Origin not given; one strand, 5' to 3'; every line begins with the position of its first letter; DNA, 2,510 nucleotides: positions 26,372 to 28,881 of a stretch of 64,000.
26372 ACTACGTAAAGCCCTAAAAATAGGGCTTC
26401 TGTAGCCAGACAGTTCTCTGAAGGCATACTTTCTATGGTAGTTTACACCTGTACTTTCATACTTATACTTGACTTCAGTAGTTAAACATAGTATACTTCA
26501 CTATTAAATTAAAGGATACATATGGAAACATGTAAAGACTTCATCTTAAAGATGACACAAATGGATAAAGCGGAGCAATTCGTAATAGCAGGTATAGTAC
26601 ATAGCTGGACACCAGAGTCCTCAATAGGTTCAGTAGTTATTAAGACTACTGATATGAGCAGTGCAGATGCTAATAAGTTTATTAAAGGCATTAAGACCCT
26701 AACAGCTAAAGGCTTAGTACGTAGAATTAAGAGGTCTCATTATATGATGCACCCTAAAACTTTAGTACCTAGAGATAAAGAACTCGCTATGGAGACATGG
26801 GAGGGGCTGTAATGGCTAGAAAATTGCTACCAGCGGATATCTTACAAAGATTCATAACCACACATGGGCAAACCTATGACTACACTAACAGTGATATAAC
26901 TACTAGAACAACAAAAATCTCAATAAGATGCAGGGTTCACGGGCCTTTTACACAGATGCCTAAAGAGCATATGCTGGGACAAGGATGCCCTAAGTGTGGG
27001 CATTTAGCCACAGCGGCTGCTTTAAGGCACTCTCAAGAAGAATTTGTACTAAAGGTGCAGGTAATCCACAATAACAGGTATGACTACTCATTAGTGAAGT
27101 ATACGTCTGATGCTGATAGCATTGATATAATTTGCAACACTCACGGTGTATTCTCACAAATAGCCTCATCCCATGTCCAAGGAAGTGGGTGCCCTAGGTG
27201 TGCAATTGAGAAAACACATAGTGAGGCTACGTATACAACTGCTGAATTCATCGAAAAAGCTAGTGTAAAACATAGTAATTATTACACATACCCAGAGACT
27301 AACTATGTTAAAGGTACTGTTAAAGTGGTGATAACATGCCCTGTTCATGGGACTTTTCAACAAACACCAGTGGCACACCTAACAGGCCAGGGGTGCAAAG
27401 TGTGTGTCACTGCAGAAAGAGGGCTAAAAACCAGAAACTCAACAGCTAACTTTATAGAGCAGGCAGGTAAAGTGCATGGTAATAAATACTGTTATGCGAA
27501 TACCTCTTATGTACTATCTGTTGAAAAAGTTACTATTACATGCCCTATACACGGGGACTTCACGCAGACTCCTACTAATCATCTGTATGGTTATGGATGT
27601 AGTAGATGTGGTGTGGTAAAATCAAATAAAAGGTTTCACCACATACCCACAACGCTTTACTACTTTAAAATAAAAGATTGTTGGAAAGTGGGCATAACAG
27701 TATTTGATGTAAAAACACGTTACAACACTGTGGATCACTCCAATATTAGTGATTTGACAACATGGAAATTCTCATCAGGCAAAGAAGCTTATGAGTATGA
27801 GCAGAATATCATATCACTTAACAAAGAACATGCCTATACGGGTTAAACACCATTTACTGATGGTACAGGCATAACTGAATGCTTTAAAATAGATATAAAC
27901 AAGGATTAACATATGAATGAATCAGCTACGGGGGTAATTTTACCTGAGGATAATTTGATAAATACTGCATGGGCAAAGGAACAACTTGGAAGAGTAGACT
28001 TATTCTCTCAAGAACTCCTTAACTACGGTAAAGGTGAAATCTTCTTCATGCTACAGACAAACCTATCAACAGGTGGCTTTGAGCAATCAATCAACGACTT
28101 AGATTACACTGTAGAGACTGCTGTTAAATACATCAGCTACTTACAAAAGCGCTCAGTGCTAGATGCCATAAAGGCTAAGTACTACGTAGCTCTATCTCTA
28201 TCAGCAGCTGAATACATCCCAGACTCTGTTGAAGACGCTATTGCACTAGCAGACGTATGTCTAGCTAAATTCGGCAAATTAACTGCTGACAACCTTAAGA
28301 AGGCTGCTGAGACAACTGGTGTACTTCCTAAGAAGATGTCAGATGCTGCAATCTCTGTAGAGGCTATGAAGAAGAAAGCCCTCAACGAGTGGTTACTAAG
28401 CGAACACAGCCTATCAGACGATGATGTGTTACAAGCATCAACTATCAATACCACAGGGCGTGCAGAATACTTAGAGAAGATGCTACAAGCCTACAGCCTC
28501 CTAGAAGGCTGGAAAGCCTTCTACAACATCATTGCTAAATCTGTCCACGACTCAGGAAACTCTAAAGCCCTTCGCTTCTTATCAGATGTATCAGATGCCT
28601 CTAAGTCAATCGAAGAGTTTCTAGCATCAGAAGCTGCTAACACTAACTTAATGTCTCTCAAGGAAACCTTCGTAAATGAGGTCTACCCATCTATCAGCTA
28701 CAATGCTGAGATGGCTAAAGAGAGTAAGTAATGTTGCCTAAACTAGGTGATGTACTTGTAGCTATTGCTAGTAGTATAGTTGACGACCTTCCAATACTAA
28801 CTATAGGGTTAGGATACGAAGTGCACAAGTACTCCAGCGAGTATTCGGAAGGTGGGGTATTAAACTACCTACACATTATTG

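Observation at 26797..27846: Family of zinc-ribbon-repeat plus T5orf172/GIY-YIG-like selfish nucleases (three intact copies and one decayed)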

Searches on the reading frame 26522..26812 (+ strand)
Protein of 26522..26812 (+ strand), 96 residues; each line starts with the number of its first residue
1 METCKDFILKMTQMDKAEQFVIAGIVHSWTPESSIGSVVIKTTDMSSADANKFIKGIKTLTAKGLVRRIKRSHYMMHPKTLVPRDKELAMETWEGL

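Call 32: search_protein_families(library=pfam, proteins=[window:26522-26812:+], max_evalue=0.01)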
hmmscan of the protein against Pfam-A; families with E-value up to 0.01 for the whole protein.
window:26522-26812:+ (96 aa): 0 families

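Call 63: search_protein_families(library=phrogs, proteins=[window:26522-26812:+], max_evalue=0.001)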
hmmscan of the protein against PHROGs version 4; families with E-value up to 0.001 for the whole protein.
window:26522-26812:+ (96 aa): 0 families

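Call 65: find_homologous_proteins(query=window:26522-26812:+)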
Query window:26522-26812:+ (96 aa): 2 proteins with E <= 0.001 among 4 candidates.
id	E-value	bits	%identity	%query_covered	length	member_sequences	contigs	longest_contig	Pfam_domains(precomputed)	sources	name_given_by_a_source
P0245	1.1e-56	206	100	100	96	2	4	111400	-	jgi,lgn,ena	-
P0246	4.2e-37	144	71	100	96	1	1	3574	-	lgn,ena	-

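Call 67: find_encoding_contigs(protein=P0246, flank=4000)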
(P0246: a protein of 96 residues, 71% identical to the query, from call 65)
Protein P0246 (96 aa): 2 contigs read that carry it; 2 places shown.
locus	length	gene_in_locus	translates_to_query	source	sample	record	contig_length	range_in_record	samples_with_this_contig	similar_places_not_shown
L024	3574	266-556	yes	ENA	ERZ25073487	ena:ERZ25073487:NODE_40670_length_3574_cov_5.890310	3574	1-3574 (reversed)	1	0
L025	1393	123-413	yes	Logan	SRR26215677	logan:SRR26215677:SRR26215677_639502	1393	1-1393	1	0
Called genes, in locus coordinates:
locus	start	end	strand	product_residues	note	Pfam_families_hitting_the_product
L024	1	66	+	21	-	?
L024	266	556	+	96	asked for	-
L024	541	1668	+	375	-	PF05265:DUF723, PF14311:DUF4379 (faint), PF05265:DUF723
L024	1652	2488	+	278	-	-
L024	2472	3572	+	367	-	?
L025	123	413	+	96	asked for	-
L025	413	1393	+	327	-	?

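Call 80: search_protein_representatives(protein=window:26522-26812:+)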
Query: 96 residues. Proteins with E-value up to 0.001 (for the whole library): 58; up to 1e-10: 2; up to 1e-30: 0. The best 58 are listed.
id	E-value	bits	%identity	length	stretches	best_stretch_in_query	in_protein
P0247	4.4e-29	116.5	60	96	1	1-95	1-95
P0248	7.6e-19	83.8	49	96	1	3-96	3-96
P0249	1.6e-10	57.2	35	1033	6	2-44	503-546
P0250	7.4e-10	55.0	39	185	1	6-94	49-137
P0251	2.7e-09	53.2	36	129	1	6-94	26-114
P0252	2.0e-08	50.5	44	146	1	3-86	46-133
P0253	2.2e-08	50.3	39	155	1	6-95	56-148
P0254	5.1e-08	49.2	38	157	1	13-94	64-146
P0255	8.3e-08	48.5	36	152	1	6-93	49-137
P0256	1.0e-07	48.2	38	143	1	6-95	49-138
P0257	1.5e-07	47.7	45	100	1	39-94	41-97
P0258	1.8e-07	47.4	34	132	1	6-95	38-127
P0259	1.9e-07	47.3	40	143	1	6-94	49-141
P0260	2.0e-07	47.3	33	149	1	6-94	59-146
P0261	2.5e-07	47.0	35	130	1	11-91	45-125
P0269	3.2e-06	43.4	35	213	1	7-94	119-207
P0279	1.4e-05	41.4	33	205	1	4-94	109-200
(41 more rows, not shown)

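Call 82: search_protein_families(library=pfam, proteins=[P0250, P0252, P0253, P0254, P0256, P0260, P0269, P0279, P0247, P0251], max_evalue=0.01)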
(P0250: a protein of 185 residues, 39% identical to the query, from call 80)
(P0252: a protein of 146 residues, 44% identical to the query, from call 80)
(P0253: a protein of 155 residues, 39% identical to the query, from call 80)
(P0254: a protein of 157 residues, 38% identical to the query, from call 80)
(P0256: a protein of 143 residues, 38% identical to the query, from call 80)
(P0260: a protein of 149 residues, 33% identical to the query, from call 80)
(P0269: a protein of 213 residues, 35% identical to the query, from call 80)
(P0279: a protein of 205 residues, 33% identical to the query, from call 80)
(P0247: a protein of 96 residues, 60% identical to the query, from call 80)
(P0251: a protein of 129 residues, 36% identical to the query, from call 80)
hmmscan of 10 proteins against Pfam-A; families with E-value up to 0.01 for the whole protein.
P0250 (185 aa): 0 families

P0252 (146 aa): 0 families

P0253 (155 aa): 0 families

P0254 (157 aa): 0 families

P0256 (143 aa): 0 families

P0260 (149 aa): 0 families

P0269 (213 aa): 1 family
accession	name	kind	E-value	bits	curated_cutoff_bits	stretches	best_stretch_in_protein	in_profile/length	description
PF22945.2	LEM-3_GIY-YIG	-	4.2e-06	27.3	27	1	16-84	26-108/151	LEM-3-like GIY-YIG domain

P0279 (205 aa): 2 families
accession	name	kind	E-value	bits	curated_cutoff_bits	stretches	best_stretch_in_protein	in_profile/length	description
PF10544.15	T5orf172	-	2.3e-14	54.1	20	1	3-85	2-99/101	T5orf172 domain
PF13455.12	MUG113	-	3.2e-14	53.7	22.3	1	14-84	1-71/73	Meiotically up-regulated gene 113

P0247 (96 aa): 0 families

P0251 (129 aa): 1 family
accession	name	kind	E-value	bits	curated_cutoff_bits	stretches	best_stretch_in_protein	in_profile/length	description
PF05732.17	RepL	-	0.0011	18.9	20.3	1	41-124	60-146/164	Firmicute plasmid replication protein (RepL)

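Call 83: find_encoding_contigs(protein=P0247, flank=4000, max_places=4)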
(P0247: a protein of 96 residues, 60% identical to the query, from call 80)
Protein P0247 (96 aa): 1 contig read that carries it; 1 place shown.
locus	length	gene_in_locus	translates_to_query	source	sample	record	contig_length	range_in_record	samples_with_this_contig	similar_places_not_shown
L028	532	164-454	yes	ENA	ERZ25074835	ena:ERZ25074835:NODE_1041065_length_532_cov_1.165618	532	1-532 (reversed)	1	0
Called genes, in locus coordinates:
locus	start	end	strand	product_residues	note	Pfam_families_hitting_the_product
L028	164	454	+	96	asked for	-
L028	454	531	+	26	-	?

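Call 84: find_encoding_contigs(protein=P0248, flank=4000, max_places=4)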
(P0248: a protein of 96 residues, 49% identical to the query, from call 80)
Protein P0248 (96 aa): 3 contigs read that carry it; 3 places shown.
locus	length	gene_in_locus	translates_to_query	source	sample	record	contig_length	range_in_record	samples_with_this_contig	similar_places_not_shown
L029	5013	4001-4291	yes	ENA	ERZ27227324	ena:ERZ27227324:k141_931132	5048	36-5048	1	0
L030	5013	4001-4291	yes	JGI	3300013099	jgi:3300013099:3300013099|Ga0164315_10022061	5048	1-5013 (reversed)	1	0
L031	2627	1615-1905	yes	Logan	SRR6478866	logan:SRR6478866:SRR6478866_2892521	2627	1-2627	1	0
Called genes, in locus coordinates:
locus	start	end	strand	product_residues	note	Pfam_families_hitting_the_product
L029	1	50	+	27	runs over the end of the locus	?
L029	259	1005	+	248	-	PF00940:RNA_pol (faint)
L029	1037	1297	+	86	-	-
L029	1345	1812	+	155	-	PF00847:AP2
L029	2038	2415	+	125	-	PF01844:HNH (weak)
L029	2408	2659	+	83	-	-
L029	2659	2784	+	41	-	-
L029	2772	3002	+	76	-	-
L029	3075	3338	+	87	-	-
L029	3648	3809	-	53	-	-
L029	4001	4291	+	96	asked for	-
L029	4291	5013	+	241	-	?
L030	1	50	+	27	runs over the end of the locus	?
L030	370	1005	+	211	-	-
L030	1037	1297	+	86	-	-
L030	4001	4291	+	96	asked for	-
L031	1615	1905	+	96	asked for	-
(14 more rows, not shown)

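Call 86: find_encoding_contigs(protein=P0250, flank=3000, max_places=3)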
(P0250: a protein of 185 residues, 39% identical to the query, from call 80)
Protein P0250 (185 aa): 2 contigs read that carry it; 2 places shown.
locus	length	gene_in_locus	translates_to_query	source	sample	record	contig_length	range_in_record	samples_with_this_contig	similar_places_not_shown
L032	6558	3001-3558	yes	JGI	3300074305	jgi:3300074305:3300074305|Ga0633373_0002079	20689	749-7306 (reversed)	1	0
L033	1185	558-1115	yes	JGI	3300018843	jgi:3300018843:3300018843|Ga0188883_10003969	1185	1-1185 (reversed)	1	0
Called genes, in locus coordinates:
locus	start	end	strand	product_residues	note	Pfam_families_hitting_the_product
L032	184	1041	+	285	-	-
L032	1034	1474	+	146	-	-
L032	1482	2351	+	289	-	-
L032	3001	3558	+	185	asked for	-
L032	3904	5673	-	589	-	PF08706:D5_N, PF19263:DUF5906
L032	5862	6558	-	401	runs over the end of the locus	PF00589:Phage_integrase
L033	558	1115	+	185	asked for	-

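Call 87: find_encoding_contigs(protein=P0253, flank=3000, max_places=3)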
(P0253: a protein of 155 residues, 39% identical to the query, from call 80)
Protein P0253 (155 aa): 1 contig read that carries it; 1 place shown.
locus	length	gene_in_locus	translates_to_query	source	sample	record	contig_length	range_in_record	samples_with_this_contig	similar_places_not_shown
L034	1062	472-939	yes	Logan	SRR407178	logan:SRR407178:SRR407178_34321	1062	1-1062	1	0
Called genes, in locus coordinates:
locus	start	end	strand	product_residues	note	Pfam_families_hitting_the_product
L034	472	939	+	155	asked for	-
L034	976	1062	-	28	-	?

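Call 88: find_encoding_contigs(protein=P0256, flank=3000, max_places=3)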
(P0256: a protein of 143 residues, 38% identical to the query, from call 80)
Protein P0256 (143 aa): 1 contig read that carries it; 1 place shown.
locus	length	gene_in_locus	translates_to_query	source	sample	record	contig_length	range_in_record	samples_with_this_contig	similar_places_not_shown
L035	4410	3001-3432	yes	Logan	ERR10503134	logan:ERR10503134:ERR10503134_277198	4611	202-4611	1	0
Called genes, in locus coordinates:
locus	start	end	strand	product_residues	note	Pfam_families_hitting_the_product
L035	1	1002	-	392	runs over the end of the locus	-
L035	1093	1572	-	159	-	-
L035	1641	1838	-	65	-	-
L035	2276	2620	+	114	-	-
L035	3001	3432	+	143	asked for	-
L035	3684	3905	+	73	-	-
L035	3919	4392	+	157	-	-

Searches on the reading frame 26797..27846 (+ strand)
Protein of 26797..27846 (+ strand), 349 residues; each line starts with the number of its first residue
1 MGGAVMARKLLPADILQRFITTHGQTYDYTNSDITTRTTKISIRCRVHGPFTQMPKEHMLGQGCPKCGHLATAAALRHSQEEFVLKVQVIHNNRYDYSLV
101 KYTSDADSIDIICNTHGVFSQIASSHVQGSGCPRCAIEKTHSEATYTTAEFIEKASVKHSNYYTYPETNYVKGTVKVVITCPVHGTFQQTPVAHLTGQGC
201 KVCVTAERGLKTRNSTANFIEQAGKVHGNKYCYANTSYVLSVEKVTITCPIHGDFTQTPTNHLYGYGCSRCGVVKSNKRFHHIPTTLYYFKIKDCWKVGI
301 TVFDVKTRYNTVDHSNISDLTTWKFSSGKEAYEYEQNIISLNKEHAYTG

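Call 4: search_protein_families(library=pfam, proteins=[window:26797-27846:+], max_evalue=1)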
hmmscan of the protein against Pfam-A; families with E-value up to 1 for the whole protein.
window:26797-27846:+ (349 aa): 10 families
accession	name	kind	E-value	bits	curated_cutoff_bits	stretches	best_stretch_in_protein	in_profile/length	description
PF05265.19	DUF723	-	5.4e-07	29.9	20.9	2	96-136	18-60/60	Protein of unknown function (DUF723)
PF14311.12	DUF4379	-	0.0014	19.2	24.5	0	121-136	39-54/56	Probable Treble clef zinc finger domain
PF23545.1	Zn_ribbon_HMPTM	-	0.013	15.5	27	0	173-189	25-41/45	HMPTM N-terminal zinc ribbon domain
PF09723.15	Zn_ribbon_8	-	0.029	14.8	34.4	0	44-69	7-34/41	Zinc ribbon domain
PF12760.12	Zn_ribbon_IS1595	-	0.043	14.2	25.4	0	62-78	19-34/46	Transposase zinc-ribbon domain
PF13192.12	Thioredoxin_3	-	0.066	13.7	24.8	0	60-93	6-37/76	Thioredoxin domain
PF06093.19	Spt4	-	0.22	12.1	25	0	268-281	4-17/77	Spt4/RpoE2 zinc finger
PF05407.19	Peptidase_C27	-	0.28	11.6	27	0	123-160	57-96/177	Rubella virus endopeptidase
PF24441.1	DUF7560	-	0.61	10.3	27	1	56-76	22-42/44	Family of unknown function (DUF7560)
PF08271.17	Zn_Ribbon_TF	-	0.71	9.9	29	0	248-275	2-29/43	TFIIB zinc-binding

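Call 5: search_protein_families(library=phrogs, proteins=[window:26797-27846:+], max_evalue=0.01)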
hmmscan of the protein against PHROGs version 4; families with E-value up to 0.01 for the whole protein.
window:26797-27846:+ (349 aa): 3 families
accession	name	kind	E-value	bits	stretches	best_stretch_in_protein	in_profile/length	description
phrog_681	-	DNA, RNA and nucleotide metabolism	4.6e-58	198.2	1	24-348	186-510/576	endonuclease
phrog_4605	-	unknown function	1.9e-44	152.2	4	83-147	52-117/151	-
phrog_559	-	DNA, RNA and nucleotide metabolism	1.2e-40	140.9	2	77-281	122-314/607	HNH endonuclease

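Call 12: find_homologous_proteins(query=window:26797-27846:+)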
Query window:26797-27846:+ (349 aa): 6409 proteins with E <= 0.001 among 7209 candidates; the best 120 are listed.
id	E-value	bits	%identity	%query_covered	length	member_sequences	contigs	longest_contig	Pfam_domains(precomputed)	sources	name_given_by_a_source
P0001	3.5e-234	794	100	98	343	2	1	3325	PF05265.21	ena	-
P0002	2.5e-161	555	42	76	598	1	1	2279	PF14311.13,PF05265.21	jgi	jgi:very-short-patch-repair endonuclease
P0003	1.4e-154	532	32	91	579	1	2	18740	PF14311.13,PF05265.21,PF23545.2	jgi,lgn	jgi:hypothetical protein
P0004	7.1e-151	520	39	77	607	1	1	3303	PF14311.13,PF05265.21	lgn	-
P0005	1.1e-148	513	38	76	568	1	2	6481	PF14311.13,PF10590.15,PF05265.21,PF23545.2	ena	-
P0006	5.0e-148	511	37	84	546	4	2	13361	PF14311.13,PF05265.21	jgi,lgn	jgi:hypothetical protein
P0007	4.5e-147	508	39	77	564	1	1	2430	PF14311.13,PF05265.21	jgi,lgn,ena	-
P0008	5.6e-146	504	39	76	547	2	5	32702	PF14311.13,PF05265.21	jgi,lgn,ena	-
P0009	1.4e-141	490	37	73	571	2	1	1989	PF14311.13,PF05265.21,PF13192.13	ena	-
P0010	2.7e-140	485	43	76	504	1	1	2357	PF14311.13,PF05265.21,PF23545.2,PF21817.4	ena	-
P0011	3.7e-139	482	41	72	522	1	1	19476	PF05265.21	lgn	-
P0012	4.4e-138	478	39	74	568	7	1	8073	PF14311.13,PF05265.21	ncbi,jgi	jgi:hypothetical protein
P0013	4.7e-136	472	41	76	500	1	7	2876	PF14311.13,PF05265.21,PF23545.2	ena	-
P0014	8.2e-136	471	42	72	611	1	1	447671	PF14311.13,PF05265.21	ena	-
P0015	2.2e-135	469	36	98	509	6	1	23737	PF14311.13,PF05265.21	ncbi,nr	ncbi:hypothetical protein OAD56_02560 [Gammaproteobacteria bacterium]|nr:hypothetical protein [Gamma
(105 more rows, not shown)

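Call 14: find_encoding_contigs(protein=P0001, flank=10000)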
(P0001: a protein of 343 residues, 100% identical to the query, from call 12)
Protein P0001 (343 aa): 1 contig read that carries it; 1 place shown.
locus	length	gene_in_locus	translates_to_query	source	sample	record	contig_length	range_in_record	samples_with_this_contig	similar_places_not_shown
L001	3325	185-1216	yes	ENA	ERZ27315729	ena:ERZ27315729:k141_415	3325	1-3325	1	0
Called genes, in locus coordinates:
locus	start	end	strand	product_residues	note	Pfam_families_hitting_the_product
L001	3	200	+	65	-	?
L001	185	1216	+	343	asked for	PF05265:DUF723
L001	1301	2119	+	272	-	-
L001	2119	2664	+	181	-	-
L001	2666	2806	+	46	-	-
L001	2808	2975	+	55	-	-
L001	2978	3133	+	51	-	-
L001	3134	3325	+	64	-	?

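Call 25: find_encoding_contigs(protein=P0121, flank=3000, max_places=10)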
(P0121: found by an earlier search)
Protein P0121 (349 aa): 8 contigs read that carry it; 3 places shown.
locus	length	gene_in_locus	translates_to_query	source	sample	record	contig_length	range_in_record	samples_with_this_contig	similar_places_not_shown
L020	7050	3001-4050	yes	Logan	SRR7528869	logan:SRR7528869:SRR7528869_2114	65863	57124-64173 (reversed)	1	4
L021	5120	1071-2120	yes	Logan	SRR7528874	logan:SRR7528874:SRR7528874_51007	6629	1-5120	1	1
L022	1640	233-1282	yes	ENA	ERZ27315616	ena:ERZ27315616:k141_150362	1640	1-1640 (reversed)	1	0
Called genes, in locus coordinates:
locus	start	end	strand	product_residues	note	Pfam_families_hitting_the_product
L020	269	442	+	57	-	-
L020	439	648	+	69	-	-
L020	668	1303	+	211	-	-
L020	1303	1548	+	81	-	-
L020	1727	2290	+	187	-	-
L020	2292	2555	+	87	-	-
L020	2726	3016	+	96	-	-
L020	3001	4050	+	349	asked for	PF05265:DUF723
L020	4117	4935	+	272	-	-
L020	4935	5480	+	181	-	-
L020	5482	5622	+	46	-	-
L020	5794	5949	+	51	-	-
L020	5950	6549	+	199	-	PF02511:Thy1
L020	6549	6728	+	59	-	-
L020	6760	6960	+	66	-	-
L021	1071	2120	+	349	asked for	PF05265:DUF723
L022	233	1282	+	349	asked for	PF05265:DUF723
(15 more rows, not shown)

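Call 77: find_encoding_contigs(protein=P0125, flank=6000, max_places=3)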
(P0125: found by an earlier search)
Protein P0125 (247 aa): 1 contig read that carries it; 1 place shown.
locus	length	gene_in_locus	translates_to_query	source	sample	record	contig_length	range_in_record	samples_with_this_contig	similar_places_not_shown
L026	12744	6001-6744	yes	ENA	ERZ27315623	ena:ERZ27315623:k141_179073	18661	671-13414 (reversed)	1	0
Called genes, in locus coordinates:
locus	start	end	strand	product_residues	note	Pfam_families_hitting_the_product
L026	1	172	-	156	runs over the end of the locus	-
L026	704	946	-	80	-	-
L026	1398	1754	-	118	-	-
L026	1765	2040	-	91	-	-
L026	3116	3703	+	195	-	-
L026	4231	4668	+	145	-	-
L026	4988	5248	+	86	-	-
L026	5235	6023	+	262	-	-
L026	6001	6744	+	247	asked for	PF05265:DUF723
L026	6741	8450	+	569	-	-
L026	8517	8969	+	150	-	-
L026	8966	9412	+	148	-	-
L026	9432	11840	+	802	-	-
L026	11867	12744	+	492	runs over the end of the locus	-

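Call 78: find_encoding_contigs(protein=P0127, flank=6000, max_places=3)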
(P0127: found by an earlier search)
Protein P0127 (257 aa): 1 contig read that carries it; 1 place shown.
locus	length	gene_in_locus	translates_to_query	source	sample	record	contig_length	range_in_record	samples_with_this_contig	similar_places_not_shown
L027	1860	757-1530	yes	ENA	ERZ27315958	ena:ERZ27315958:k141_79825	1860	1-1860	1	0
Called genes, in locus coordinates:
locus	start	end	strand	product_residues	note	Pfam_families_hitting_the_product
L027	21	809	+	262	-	-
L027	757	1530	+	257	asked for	PF05265:DUF723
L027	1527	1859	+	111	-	?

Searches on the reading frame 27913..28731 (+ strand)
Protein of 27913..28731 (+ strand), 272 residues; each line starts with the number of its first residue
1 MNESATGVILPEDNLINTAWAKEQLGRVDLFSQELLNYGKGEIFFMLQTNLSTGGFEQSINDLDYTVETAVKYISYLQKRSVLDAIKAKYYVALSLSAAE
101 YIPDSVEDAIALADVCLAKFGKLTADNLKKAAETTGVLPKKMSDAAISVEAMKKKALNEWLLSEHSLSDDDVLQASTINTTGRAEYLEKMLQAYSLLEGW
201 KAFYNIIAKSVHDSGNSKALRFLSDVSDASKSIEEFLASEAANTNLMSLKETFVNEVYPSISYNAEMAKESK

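Call 16: find_related_loci(query=window:27913-28731:+, collection=viral_contigs, flank=6000)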
Query window:27913-28731:+ (272 aa) in viral_contigs; peptide patterns used: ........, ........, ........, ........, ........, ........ (x = any residue, [..] = any of these).
27 stretches matched a pattern; 2 encode a relative of the query (tblastn E <= 1e-3); 2 distinct loci.
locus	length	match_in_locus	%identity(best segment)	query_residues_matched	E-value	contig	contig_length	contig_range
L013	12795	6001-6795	72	1-265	1e-129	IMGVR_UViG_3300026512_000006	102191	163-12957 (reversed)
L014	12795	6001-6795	70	2-266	2e-128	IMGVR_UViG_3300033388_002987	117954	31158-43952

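Call 32: search_protein_families(library=pfam, proteins=[window:27913-28731:+, L014:6841-7755:+], max_evalue=0.01)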
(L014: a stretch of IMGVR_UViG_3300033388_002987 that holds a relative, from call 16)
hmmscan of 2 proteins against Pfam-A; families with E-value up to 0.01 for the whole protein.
window:27913-28731:+ (272 aa): 0 families

L014:6841-7755:+ (304 aa): 4 families
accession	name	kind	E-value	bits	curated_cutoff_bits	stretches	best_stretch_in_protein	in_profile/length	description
PF14311.12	DUF4379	-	2.5e-07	31.2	24.5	1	169-191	32-54/56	Probable Treble clef zinc finger domain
PF21817.3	CapR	-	0.00022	21.8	24.2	0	86-128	14-67/67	CapR homology domain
PF13455.12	MUG113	-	0.0013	19.7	22.3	1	210-260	1-48/73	Meiotically up-regulated gene 113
PF05265.19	DUF723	-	0.0055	17.1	20.9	1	29-65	22-59/60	Protein of unknown function (DUF723)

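Call 63: search_protein_families(library=phrogs, proteins=[window:27913-28731:+, L014:6841-7755:+], max_evalue=0.001)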
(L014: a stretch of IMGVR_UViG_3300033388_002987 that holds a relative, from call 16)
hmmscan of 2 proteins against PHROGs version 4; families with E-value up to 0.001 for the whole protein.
window:27913-28731:+ (272 aa): 0 families

L014:6841-7755:+ (304 aa): 3 families
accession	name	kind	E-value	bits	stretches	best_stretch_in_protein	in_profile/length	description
phrog_681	-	DNA, RNA and nucleotide metabolism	2.6e-46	159.4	1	19-299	250-545/576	endonuclease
phrog_559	-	DNA, RNA and nucleotide metabolism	1.1e-35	124.6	1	11-194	125-307/607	HNH endonuclease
phrog_4605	-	unknown function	4.3e-06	27.7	1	13-68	53-108/151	-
